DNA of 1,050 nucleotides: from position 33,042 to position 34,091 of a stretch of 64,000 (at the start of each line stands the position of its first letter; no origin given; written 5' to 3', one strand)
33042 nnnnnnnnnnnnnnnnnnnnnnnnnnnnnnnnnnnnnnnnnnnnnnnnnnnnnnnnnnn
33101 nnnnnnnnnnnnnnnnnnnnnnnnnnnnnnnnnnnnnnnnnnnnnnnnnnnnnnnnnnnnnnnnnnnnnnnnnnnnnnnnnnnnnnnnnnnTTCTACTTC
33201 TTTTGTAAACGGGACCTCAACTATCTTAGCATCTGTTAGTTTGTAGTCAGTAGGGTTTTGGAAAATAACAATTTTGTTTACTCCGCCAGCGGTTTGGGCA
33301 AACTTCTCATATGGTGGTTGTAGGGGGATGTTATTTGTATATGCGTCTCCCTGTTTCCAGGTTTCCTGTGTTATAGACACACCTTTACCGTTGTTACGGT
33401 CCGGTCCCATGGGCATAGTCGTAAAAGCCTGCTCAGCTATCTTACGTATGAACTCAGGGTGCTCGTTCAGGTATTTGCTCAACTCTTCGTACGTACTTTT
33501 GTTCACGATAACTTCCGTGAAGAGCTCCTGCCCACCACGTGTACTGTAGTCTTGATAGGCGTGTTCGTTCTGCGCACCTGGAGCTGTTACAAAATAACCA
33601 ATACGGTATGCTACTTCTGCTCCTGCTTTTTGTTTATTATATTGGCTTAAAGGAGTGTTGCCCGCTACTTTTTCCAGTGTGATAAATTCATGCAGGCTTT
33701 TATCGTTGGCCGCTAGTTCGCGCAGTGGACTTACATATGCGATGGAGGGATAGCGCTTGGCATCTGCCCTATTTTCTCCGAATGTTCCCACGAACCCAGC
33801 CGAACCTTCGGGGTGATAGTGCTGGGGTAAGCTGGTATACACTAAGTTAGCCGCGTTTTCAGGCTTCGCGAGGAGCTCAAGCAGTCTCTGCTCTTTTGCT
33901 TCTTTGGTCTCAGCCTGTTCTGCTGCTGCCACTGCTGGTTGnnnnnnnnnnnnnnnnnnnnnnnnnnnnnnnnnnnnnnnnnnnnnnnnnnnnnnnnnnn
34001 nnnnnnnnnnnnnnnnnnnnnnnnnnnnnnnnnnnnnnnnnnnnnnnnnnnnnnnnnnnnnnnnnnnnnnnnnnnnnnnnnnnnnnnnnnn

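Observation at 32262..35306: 1014-aa hydrophilic orphan protein with no signal peptide or TM helix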

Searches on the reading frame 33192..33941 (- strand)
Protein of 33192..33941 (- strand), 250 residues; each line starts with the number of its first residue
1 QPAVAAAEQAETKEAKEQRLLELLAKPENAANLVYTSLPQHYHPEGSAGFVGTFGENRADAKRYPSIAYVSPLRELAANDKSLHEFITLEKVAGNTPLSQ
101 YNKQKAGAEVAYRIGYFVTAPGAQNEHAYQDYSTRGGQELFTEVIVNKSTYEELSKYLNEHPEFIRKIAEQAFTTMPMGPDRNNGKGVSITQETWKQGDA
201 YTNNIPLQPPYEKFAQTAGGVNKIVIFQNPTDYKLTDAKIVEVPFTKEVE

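Call 31: find_homologous_proteins(query=A2, max_evalue=0.001)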
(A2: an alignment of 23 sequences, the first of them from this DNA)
Query A2 (23 sequences) (250 aa, profile of the alignment): 1 proteins with E <= 0.001 among 3895 candidates.
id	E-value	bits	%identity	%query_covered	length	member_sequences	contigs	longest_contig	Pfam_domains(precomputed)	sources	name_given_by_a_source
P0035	5.7e-73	264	25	96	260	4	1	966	-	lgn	-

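Call 36: find_related_loci(query=A3, collection=genome_contigs, flank=8000)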
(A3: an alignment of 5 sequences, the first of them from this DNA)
Query A3 (250 aa) in genome_contigs; peptide patterns used: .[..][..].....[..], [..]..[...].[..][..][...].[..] (x = any residue, [..] = any of these).
24 stretches matched a pattern; 4 encode a relative of the query (tblastn E <= 1e-3); 4 distinct loci.
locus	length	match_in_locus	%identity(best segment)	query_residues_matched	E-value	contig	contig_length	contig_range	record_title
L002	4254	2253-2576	27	124-243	3e-11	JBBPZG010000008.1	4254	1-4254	MAG: Candidatus Saccharimonadales bacterium isolate bin.36 bin.36_S4Ck141_955075_length_4254_cov_10.0000, whole genome s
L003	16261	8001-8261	33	129-214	3e-11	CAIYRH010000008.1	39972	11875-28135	Candidatus Staskawiczbacteria bacterium isolate AlinenLipids_bin-9095 genome assembly, contig: bin-9095:08/18, whole gen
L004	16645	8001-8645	24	11-219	8e-11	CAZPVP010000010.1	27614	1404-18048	MAG TPA_asm: uncultured Gammaproteobacteria bacterium isolate SRP141376_co1_289 genome assembly, contig: NODE_3936_lengt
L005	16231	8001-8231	34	158-243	2e-7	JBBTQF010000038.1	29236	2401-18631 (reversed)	MAG: Patescibacteria group bacterium isolate H43-bin187_1 H43_bin187_1_000000000038, whole genome shotgun sequence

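Call 43: search_protein_families(library=pfam, proteins=[L003:1866-3176:+, L003:3163-4440:+, L003:4444-5478:+, L003:5491-6927:+, L003:6960-8372:+, L003:8374-9216:+, L003:9818-12322:+, L003:12324-13949:+, L003:13954-14520:+, L003:14510-15220:+], max_evalue=0.001)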
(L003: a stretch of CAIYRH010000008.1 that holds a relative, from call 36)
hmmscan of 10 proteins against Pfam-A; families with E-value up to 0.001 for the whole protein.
L003:1866-3176:+ (436 aa): 2 families
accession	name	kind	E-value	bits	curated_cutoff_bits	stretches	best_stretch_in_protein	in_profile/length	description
PF03129.25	HGTP_anticodon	-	3.2e-22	78.9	21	1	344-433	1-92/94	Anticodon binding domain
PF00587.30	tRNA-synt_2b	-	1.6e-12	48.3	29.3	1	161-322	23-177/179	tRNA synthetase class II core domain (G, H, P, S and T)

L003:3163-4440:+ (425 aa): 3 families
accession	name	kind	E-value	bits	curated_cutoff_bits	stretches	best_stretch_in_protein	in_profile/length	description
PF05193.26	Peptidase_M16_C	-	7.9e-42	143.6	23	1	168-342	1-179/181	Peptidase M16 inactive domain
PF00675.25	Peptidase_M16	-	7e-36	123.8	22.3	1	15-137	2-123/149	Insulinase (Peptidase family M16)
PF22516.1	PreP_C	-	3.9e-06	27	27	1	273-398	40-159/173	PreP C-terminal domain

L003:4444-5478:+ (344 aa): 1 family
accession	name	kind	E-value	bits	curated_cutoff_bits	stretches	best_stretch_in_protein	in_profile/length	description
PF01594.21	AI-2E_transport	-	2.1e-64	218.2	34.3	1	17-332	5-326/327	AI-2E family transporter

L003:5491-6927:+ (478 aa): 5 families
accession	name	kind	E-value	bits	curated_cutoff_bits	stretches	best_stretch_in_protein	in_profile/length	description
PF09334.17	tRNA-synt_1g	-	1.2e-109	367.1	20.1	2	141-364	162-391/391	tRNA synthetases class I (M)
PF00133.28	tRNA-synt_1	-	1.3e-37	130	22.7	2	225-329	297-404/414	tRNA synthetases class I (I, L, M and V)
PF01406.26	tRNA-synt_1e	-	2.3e-17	63.8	27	2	257-330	209-283/301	tRNA synthetases class I (C) catalytic domain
PF08264.19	Anticodon_1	-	3e-07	30.9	25.1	1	384-461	5-87/148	Anticodon-binding domain of tRNA ligase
PF01921.24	tRNA-synt_1f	-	6.1e-05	22.5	27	0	285-330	267-312/360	tRNA synthetases class I (K)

L003:6960-8372:+ (470 aa): 0 families

L003:8374-9216:+ (280 aa): 1 family
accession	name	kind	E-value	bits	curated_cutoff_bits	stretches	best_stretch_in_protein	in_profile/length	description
PF01026.27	TatD_DNase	-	6.7e-74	248.9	27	1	3-279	1-253/253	TatD related DNase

L003:9818-12322:+ (834 aa): 5 families
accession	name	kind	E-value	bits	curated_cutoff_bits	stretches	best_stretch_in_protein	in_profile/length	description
PF00133.28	tRNA-synt_1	-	2.5e-51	175.2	22.7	2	18-222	1-217/414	tRNA synthetases class I (I, L, M and V)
PF13603.12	tRNA-synt_1_2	-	1e-47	162.5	25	1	226-425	1-184/185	Leucyl-tRNA synthetase, editing domain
PF09334.17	tRNA-synt_1g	-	3e-31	109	20.1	2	45-191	6-148/391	tRNA synthetases class I (M)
PF08264.19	Anticodon_1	-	6.4e-21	75.2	25.1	1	674-796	1-143/148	Anticodon-binding domain of tRNA ligase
PF01406.26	tRNA-synt_1e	-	2.1e-07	31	27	0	52-124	21-93/301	tRNA synthetases class I (C) catalytic domain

L003:12324-13949:+ (541 aa): 2 families
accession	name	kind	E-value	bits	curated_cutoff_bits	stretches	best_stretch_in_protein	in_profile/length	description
PF02775.26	TPP_enzyme_C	-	2.7e-28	99.1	21.9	1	385-526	1-150/151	Thiamine pyrophosphate enzyme, C-terminal TPP binding domain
PF01855.24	POR_N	-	5e-14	53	27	1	14-186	2-182/231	Pyruvate flavodoxin/ferredoxin oxidoreductase, thiamine diP-bdg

L003:13954-14520:+ (188 aa): 1 family
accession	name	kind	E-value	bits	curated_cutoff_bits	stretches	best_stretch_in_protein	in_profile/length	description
PF01558.24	POR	-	6.9e-29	101.7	27.4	1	12-186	1-172/173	Pyruvate ferredoxin/flavodoxin oxidoreductase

L003:14510-15220:+ (236 aa): 3 families
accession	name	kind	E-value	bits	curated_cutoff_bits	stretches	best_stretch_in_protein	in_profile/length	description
PF00483.29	NTP_transferase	-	4.2e-31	108.8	21.2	1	5-231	2-241/245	Nucleotidyl transferase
PF12804.13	NTP_transf_3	-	1.1e-07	32.6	27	1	5-65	1-54/160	MobA-like NTP transferase domain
PF01128.25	IspD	-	0.00014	22.1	27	1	5-68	3-65/221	2-C-methyl-D-erythritol 4-phosphate cytidylyltransferase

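Call 44: predict_structure(alignment_id=A2)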
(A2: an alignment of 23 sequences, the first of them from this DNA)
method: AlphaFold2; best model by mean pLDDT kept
length: 250 residues; sequences in the alignment: 23
mean_pLDDT: 86.4   pTM: 0.86
mean pLDDT of the five models: 86.4, 85.2, 85.0, 84.7, 83.4
residues with pLDDT >= 90: 163; 70-90: 47; 50-70: 37; < 50: 3
segments of 3 or more residues with pLDDT < 50: none
pLDDT, mean of each block of 10 residues (from residue 1): 55 93 92 94 93 86 69 93 95 65 60 94 75 92 93 97 97 88 76 97 96 91 95 94 75
secondary structure, 60 per line:
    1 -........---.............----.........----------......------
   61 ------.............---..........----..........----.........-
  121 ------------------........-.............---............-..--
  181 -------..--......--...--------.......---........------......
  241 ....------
elements in order: H2-9 H13-25 E30-38 E49-54 H67-79 E83-92 H97-106 E111-119 E139-146 H148-160 H164-175 H192-197 H211-217 E221-228 E238-244

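Call 48: fold_search(model_id=the predicted structure, library=pdb)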
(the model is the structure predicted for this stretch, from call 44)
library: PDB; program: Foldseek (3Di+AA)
matches with E <= 10: 984; with E <= 0.001: 0
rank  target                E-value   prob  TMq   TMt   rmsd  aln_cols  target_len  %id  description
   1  8dq0_C                3.5e-03  0.51  0.22  0.22  10.3       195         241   12  Quorum-sensing receptor RhlR bound to PqsE (released 2022-12-07)
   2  4pzf_B                3.5e-03  0.13  0.15  0.10  16.8       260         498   12  Berberine bridge enzyme G164A variant, a reticuline dehydrogenase (released 2014-04-23)
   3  2ipi_A                7.0e-03  0.10  0.14  0.10  17.8       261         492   10  Crystal Structure of Aclacinomycin Oxidoreductase (released 2007-01-23)
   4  2bvf_A                9.0e-03  0.11  0.15  0.11  16.5       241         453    9  Crystal structure of 6-hydoxy-D-nicotine oxidase from Arthrobacter nicotinovorans. Crystal Form 3 (P1) (released 2005-08-17)
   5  4ec3_A                1.1e-02  0.07  0.12  0.08  17.1       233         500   12  Structure of berberine bridge enzyme, H174A variant in complex with (S)-reticuline (released 2012-07-18)
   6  5i1v_A                1.7e-02  0.06  0.13  0.09  17.7       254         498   10  Crystal structure of CrmK, a flavoenzyme involved in the shunt product recycling mechanism in caerulomycin biosynthesi (released 2017-02-15)
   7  1zr6                  2.1e-02  0.11  0.16  0.10  17.3       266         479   12  The crystal structure of an Acremonium strictum glucooligosaccharide oxidase reveals a novel flavinylation (released 2005-09-13)
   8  5l09_A                2.2e-02  0.25  0.22  0.27  11.0       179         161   12  Crystal Structure of Quorum-Sensing Transcriptional Activator from Yersinia enterocolitica in complex with 3-oxo-N-[(3 (released 2016-09-07)
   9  3fw8_A                2.2e-02  0.08  0.15  0.10  17.3       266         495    9  Structure of berberine bridge enzyme, C166A variant (released 2009-05-19)
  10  3fwa_A                2.5e-02  0.06  0.14  0.09  17.2       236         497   10  Structure of berberine bridge enzyme, C166A variant in complex with (S)-reticuline (released 2009-05-19)
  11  3d2j_A                2.6e-02  0.07  0.16  0.10  16.8       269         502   10  Structure of berberine bridge enzyme from Eschscholzia californica, tetragonal crystal form (released 2008-10-28)
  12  9qq6_A                3.0e-02  0.13  0.18  0.12  23.4       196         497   14  Structure of the Azotobacter vinelandii NifL-NifA complex (released 2025-06-18)
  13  2y3r_B                3.0e-02  0.08  0.15  0.11  17.1       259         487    9  Structure of the tirandamycin-bound FAD-dependent tirandamycin oxidase TamL in P21 space group (released 2011-06-29)
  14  3vte                  3.0e-02  0.04  0.11  0.08  18.1       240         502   10  Crystal structure of tetrahydrocannabinolic acid synthase from Cannabis sativa (released 2012-07-25)
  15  3fw9_A                3.2e-02  0.06  0.14  0.09  17.9       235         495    9  Structure of berberine bridge enzyme in complex with (S)-scoulerine (released 2009-05-19)
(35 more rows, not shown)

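Call 53: fold_search(model_id=the predicted structure, library=viral)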
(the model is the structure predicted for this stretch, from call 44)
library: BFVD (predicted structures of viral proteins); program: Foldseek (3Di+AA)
matches with E <= 10: 797; with E <= 0.001: 0
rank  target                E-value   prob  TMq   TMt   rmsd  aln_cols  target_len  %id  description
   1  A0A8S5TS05            1.1e-02  0.30  0.21  0.21  15.4       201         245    9  Uncharacterized protein [Siphoviridae sp. ctEw721]
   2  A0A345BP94            1.6e-02  0.16  0.19  0.12  18.3       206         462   11  (no name in the UniProt tables at hand)
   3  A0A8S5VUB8            1.8e-02  0.35  0.24  0.25   9.3       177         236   10  GAF domain-containing protein [Ackermannviridae sp.]
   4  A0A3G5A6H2            1.9e-02  0.57  0.22  0.35  13.1       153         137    9  Uncharacterized protein [Hyperionvirus sp.]
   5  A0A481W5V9            1.9e-02  0.44  0.20  0.32  12.4       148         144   11  Heparinase [Fusobacterium phage Fnu1]
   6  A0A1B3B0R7            2.3e-02  0.28  0.18  0.29  10.4       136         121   10  Uncharacterized protein [Gordonia phage Jumbo]
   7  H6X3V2                2.5e-02  0.28  0.23  0.26   9.3       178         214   13  Uncharacterized protein [Klebsiella phage vB_KleM_RaK2]
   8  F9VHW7                2.8e-02  0.08  0.10  0.13  17.8       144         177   13  (no name in the UniProt tables at hand)
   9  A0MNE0                3.2e-02  0.08  0.13  0.16  19.6       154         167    9  (no name in the UniProt tables at hand)
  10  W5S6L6                3.4e-02  0.30  0.18  0.17  13.8       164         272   10  Uncharacterized protein [Pithovirus sibericum]
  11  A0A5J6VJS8            4.1e-02  0.13  0.17  0.16  10.2       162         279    7  Uncharacterized protein [Megaviridae environmental sample]
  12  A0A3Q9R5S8            4.4e-02  0.08  0.13  0.16  16.0       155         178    8  (no name in the UniProt tables at hand)
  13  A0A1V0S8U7            4.7e-02  0.21  0.18  0.28  11.6       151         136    9  Uncharacterized protein [Catovirus CTV1]
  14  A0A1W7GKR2            4.7e-02  0.15  0.18  0.26  12.3       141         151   13  Uncharacterized protein [Tenacibaculum phage pT24]
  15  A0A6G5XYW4            4.7e-02  0.02  0.10  0.06  16.7       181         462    9  (no name in the UniProt tables at hand)
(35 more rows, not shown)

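Call 54: search_solved_structures(query=A2, max_evalue=10)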
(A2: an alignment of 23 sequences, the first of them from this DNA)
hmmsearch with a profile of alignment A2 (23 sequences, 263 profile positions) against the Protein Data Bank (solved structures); distinct sequences matched with E-value up to 10: 4.
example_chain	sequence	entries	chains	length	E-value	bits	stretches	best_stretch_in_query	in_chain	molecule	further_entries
7ue2_A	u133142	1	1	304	0.15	15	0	121-153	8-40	RPB_PLP3_R6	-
6qt9_g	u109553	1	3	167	0.25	14.3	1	166-211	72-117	ORF 24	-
6qt9_a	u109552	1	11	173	0.27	14.2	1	166-211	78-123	ORF 24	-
6qt9_h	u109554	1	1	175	0.27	14.2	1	166-211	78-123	ORF 24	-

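Call 55: search_protein_families(library=pfam, proteins=[L005:4779-6767:+, L005:6783-7097:+, L005:7107-8237:+, L005:8840-9949:-, L005:9957-10637:-, L005:4454-4888:-, L005:3730-4437:-, L005:2891-3754:-, L005:11550-12095:-, L005:12423-14405:-], max_evalue=0.001)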
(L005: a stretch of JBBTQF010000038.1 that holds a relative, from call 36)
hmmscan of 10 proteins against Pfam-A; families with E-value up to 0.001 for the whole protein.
L005:4779-6767:+ (662 aa): 1 family
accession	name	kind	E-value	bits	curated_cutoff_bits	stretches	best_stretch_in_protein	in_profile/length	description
PF02511.20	Thy1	-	5.4e-31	108.3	24.8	2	165-384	30-190/191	Thymidylate synthase complementing protein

L005:6783-7097:+ (104 aa): 0 families

L005:7107-8237:+ (376 aa): 0 families

L005:8840-9949:- (369 aa): 3 families
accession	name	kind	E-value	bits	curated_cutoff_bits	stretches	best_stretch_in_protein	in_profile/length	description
PF22569.1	DCD_C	-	5.4e-48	163.3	22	1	190-366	23-192/192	2'-deoxycytidine 5'-triphosphate deaminase (DCD), C-terminal domain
PF22769.1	DCD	-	2.1e-43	148.5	27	2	204-336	30-152/153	dCTP deaminase-like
PF06559.16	DCD_N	-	1.2e-40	139.5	21.4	1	7-162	2-162/164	2'-deoxycytidine 5'-triphosphate deaminase (DCD) N-terminal domain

L005:9957-10637:- (226 aa): 1 family
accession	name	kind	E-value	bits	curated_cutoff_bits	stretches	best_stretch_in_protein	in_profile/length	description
PF00687.26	Ribosomal_L1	-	1.9e-54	184.7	32.2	1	29-219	2-198/198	Ribosomal protein L1p/L10e family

L005:4454-4888:- (144 aa): 3 families
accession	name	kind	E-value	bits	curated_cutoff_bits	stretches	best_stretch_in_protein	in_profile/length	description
PF00692.24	dUTPase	-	3.3e-17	62.9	22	1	14-142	5-129/129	dUTPase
PF22769.1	DCD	-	4.8e-05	23.9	27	1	32-114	70-148/153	dCTP deaminase-like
PF04797.18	Herpes_ORF11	-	0.00017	20.9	27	1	90-118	319-347/375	Herpesvirus dUTPase protein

L005:3730-4437:- (235 aa): 2 families
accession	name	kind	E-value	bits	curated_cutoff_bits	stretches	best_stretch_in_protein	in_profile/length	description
PF02223.23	Thymidylate_kin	-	1.3e-19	71.1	27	1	53-223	26-183/185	Thymidylate kinase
PF01712.25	dNK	-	2e-05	24.9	27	1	3-211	1-178/203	Deoxynucleoside kinase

L005:2891-3754:- (287 aa): 1 family
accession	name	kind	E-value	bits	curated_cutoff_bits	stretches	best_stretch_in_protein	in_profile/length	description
PF10110.14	GPDPase_memb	-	4.2e-11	42.6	29.6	1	155-266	162-269/321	Membrane domain of glycerophosphoryl diester phosphodiesterase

L005:11550-12095:- (181 aa): 4 families
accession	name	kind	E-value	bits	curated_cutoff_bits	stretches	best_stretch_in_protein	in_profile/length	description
PF02357.24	NusG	-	1.2e-29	103.1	22.2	1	11-113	2-92/93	Transcription termination factor nusG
PF00467.35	KOW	-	6.6e-07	29.4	22.3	1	130-161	1-30/32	KOW motif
PF23284.2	KOW2_Spt5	-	4.3e-05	23.7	28.9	1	131-180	2-49/50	Transcription elongation factor SPT5, second KOW domain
PF03439.18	Spt5-NGN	-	0.00011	22.5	22.4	1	13-75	3-50/84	Early transcription elongation factor of RNA pol II, NGN section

L005:12423-14405:- (660 aa): 4 families
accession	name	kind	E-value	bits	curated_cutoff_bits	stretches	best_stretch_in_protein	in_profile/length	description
PF00204.31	DNA_gyraseB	-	2.3e-57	193.7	27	1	231-402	1-172/173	DNA gyrase B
PF00986.26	DNA_gyraseB_C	-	1.1e-30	106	29.8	1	589-649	3-63/63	DNA gyrase B subunit, carboxyl terminus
PF01751.28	Toprim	-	7.6e-18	64.9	23.1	1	431-542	1-95/96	Toprim domain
PF02518.31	HATPase_c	-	1.2e-14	55.1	26.4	1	40-181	3-108/111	Histidine kinase-, DNA gyrase B-, and HSP90-like ATPase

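Call 56: search_protein_families(library=pfam, proteins=[L004:1601-3730:+, L004:4801-6381:-, L004:6398-7123:+, L004:7158-8723:+, L004:8781-9422:+, L004:9439-10881:+, L004:10927-11520:+, L004:11619-12584:+, L004:12777-13970:+, L004:14884-16341:+], max_evalue=0.001)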
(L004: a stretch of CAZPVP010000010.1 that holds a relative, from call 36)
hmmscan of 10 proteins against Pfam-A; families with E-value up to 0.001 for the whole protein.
L004:1601-3730:+ (709 aa): 7 families
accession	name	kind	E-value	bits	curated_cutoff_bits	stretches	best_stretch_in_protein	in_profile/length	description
PF00580.27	UvrD-helicase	-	7.1e-79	265.7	23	1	41-310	1-271/271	UvrD/REP helicase N-terminal domain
PF13361.12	UvrD_C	-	6.9e-61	207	25.6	1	316-643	2-347/350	UvrD-like helicase C-terminal domain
PF13245.12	AAA_19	-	4.4e-21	75.9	25.1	1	53-295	11-134/134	AAA domain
PF13538.12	UvrD_C_2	-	5.5e-13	49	27.4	1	584-642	3-52/52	UvrD-like helicase C-terminal domain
PF01443.25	Viral_helicase1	-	3.7e-08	33.9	21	0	244-334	50-138/228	Viral superfamily 1 RNA helicase core domain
PF04851.21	ResIII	-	2.5e-05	24.7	22.5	0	36-123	6-95/164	Type III restriction enzyme, res subunit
PF13604.12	AAA_30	-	0.00014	22.1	27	0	41-104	2-66/191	AAA domain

L004:4801-6381:- (526 aa): 3 families
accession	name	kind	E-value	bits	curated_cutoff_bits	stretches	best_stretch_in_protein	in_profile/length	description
PF16199.10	Radical_SAM_C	-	6.8e-22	77.8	31.9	1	294-374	1-84/85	Radical_SAM C-terminal domain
PF04055.27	Radical_SAM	-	2.4e-18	67.3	29.5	1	92-277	7-157/166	Radical SAM superfamily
PF13673.13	Acetyltransf_10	-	9.1e-05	22.9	23.6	1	470-516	60-108/128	Acetyltransferase (GNAT) domain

L004:6398-7123:+ (241 aa): 14 families
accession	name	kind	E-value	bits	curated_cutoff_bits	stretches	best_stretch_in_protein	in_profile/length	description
PF13649.12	Methyltransf_25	-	1.5e-20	74.1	27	1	55-146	1-97/97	Methyltransferase domain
PF08241.18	Methyltransf_11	-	1.5e-19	70.8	21.2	1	56-149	1-94/95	Methyltransferase domain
PF13847.12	Methyltransf_31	-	1.6e-19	70.5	27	1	50-157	2-114/145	Methyltransferase domain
PF08242.18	Methyltransf_12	-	4.7e-19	69.4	30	1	56-148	1-98/98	Methyltransferase domain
PF13489.12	Methyltransf_23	-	1.3e-18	67.7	27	1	38-226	9-163/164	Methyltransferase domain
PF02353.26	CMAS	-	2.3e-07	30.9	27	1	46-151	57-165/273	Mycolic acid cyclopropane synthetase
PF01209.24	Ubie_methyltran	-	2.9e-07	30.5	20.1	1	24-153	20-154/233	ubiE/COQ5 methyltransferase family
PF07021.18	MetW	-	3.5e-06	27.2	21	1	41-125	3-88/193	Methionine biosynthesis protein MetW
PF05401.17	NodS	-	1e-05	25.9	24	1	53-149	45-143/201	Nodulation protein S (NodS)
PF00891.24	Methyltransf_2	-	1.8e-05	24.6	22.3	1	49-155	60-169/210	O-methyltransferase domain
PF05219.18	DREV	-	3.8e-05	23.4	26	1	51-150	94-186/265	DREV methyltransferase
PF08003.17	Methyltransf_9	-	0.00028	20.4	23.8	1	51-150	115-217/315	Protein of unknown function (DUF1698)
PF05175.20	MTS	-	0.00039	20.5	23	1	51-152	31-140/170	Methyltransferase small domain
PF02390.23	Methyltransf_4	-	0.00065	19.6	24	0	54-97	4-49/173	Putative methyltransferase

L004:7158-8723:+ (521 aa): 0 families

L004:8781-9422:+ (213 aa): 0 families

L004:9439-10881:+ (480 aa): 3 families
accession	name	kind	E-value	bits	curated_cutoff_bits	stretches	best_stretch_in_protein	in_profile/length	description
PF08245.18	Mur_ligase_M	-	3.3e-30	106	24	1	113-292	1-199/200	Mur ligase middle domain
PF02875.26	Mur_ligase_C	-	5.5e-17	63.2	28.4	1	316-469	2-127/127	Mur ligase, glutamate ligase domain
PF01225.30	Mur_ligase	-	2.8e-15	56.9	21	1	8-109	1-95/95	Mur ligase family, catalytic domain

L004:10927-11520:+ (197 aa): 1 family
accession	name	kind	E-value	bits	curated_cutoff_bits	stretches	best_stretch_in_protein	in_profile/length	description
PF23477.1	zf_Tbcl_2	-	1.7e-34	117.6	27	2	19-54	2-37/37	Probable treble clef zinc finger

L004:11619-12584:+ (321 aa): 2 families
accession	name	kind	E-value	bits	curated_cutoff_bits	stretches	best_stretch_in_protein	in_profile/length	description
PF02873.21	MurB_C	-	1.6e-31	108.9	27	1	197-319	1-99/99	UDP-N-acetylenolpyruvoylglucosamine reductase, C-terminal domain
PF01565.28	FAD_binding_4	-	1.1e-20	74.2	26.4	1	35-155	2-130/139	FAD binding domain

L004:12777-13970:+ (397 aa): 5 families
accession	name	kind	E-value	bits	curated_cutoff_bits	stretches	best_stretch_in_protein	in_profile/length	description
PF02518.31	HATPase_c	-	2.6e-22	79.8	26.4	1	270-393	2-110/111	Histidine kinase-, DNA gyrase B-, and HSP90-like ATPase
PF13188.13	PAS_8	-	1.1e-09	38.3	21.8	1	10-62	2-51/65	PAS domain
PF00989.32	PAS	-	1.3e-08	35.3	22.6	1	11-114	3-109/113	PAS fold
PF13426.13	PAS_9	-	4.1e-08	33.9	27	1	22-120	4-103/103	PAS domain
PF08448.16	PAS_4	-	0.00042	20.9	23.1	1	15-47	1-33/110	PAS fold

L004:14884-16341:+ (485 aa): 1 family
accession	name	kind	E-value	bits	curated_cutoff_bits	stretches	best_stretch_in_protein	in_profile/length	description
PF01425.27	Amidase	-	1.9e-155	518.8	27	1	24-465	1-444/445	Amidase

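Call 64: find_related_loci(query=A3, collection=metagenome_contigs, flank=6000)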
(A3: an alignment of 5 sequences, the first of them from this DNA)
Query A3 (250 aa) in metagenome_contigs; peptide patterns used: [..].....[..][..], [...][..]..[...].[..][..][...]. (x = any residue, [..] = any of these).
169 stretches matched a pattern; 8 encode a relative of the query (tblastn E <= 1e-3); 8 distinct loci.
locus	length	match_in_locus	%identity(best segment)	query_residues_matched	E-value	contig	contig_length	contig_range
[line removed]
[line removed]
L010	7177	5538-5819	31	109-220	3e-7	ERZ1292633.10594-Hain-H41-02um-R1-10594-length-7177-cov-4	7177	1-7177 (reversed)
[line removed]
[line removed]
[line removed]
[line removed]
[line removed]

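Call 97: find_related_loci(query=A3, collection=viral_contigs, flank=6000)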
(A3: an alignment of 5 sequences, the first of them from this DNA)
Query A3 (250 aa) in viral_contigs; peptide patterns used: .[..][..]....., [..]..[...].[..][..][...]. (x = any residue, [..] = any of these).
64 stretches matched a pattern, but none encodes a relative of the query by tblastn (E <= 1e-3).

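Call 113: search_solved_structures(query=L014:610-3483:+, max_evalue=0.01)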
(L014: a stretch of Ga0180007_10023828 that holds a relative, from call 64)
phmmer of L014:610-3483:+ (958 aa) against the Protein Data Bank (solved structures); distinct sequences matched with E-value up to 0.01: 0.
